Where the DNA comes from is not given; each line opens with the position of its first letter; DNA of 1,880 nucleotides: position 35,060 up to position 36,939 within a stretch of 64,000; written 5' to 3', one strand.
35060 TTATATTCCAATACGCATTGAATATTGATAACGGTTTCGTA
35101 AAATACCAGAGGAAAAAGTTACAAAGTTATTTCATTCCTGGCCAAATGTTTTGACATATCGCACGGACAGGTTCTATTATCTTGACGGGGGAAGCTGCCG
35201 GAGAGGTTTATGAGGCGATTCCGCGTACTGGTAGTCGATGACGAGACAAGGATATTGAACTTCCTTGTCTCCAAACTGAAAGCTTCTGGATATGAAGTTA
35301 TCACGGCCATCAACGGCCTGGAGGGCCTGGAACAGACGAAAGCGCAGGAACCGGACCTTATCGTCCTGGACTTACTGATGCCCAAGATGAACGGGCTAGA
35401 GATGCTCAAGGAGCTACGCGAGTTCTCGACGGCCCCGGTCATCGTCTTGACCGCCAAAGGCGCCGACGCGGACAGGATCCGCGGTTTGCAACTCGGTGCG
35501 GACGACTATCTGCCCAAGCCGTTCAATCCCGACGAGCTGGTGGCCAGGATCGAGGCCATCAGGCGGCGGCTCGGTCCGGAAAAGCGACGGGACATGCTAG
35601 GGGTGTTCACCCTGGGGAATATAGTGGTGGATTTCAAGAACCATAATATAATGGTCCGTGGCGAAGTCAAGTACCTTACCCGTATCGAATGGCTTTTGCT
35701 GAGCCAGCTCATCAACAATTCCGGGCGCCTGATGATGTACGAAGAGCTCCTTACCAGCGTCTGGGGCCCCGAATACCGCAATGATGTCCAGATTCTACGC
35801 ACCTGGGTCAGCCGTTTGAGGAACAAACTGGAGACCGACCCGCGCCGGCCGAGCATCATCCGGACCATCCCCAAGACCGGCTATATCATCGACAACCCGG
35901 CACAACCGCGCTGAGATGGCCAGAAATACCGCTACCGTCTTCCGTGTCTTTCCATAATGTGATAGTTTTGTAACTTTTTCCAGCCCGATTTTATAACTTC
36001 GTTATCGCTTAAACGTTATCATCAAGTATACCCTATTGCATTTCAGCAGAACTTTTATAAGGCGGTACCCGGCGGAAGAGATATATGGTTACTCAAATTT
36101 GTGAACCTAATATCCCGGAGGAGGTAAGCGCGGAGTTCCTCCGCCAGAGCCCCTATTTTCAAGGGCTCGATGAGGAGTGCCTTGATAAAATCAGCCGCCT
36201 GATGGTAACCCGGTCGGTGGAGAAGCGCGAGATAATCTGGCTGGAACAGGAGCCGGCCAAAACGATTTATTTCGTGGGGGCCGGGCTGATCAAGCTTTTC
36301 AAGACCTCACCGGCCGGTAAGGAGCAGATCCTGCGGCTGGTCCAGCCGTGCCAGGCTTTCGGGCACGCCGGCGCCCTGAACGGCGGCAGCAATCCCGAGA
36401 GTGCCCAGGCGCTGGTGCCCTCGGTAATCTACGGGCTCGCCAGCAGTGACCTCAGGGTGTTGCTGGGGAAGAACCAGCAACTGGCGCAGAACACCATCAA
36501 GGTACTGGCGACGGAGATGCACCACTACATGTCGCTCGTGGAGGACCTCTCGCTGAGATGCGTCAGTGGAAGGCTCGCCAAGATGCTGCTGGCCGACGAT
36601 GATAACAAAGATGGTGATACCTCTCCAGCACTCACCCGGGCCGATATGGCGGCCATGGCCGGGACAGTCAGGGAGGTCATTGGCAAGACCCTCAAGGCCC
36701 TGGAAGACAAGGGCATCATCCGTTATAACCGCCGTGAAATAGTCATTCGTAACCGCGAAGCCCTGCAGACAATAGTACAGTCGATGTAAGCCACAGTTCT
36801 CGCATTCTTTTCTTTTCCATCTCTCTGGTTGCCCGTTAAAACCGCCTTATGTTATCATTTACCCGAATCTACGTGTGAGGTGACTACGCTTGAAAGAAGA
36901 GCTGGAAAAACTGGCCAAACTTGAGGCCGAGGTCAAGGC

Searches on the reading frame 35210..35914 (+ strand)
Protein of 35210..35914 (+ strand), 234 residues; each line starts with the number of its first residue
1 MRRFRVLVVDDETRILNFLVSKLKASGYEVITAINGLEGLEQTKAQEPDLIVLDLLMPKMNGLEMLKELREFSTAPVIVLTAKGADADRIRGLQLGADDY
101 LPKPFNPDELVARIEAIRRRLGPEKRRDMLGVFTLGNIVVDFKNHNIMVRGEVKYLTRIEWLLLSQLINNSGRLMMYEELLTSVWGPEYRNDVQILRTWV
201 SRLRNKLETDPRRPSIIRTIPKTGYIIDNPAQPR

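Call 29: search_protein_families(library=pfam, proteins=[window:35210-35914:+], max_evalue=0.0001)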
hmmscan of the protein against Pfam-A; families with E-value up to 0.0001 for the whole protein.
window:35210-35914:+ (234 aa): 2 families
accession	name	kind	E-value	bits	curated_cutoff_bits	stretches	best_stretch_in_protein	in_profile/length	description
PF00072.30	Response_reg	-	1e-31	109.8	30.2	1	6-115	1-111/111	Response regulator receiver domain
PF00486.34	Trans_reg_C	-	7.7e-17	61.6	26.2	1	155-226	5-76/77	Transcriptional regulatory protein, C terminal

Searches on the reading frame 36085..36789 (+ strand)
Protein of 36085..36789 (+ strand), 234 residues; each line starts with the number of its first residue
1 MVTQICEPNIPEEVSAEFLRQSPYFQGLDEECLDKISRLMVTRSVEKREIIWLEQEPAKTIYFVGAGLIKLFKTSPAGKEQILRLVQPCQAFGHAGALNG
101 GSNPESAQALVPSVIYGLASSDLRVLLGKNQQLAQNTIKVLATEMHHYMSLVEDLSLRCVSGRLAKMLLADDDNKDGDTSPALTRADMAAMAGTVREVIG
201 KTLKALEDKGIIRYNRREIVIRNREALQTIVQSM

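Call 29: search_protein_families(library=pfam, proteins=[window:36085-36789:+], max_evalue=0.0001)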
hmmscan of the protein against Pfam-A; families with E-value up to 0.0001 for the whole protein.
window:36085-36789:+ (234 aa): 2 families
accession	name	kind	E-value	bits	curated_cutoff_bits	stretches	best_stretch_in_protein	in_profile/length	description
PF00027.35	cNMP_binding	-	2.2e-16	60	27.5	1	43-129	2-88/89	Cyclic nucleotide-binding domain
PF13545.12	HTH_Crp_2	-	3e-15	56.4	27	1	162-229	1-69/70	Crp-like helix-turn-helix domain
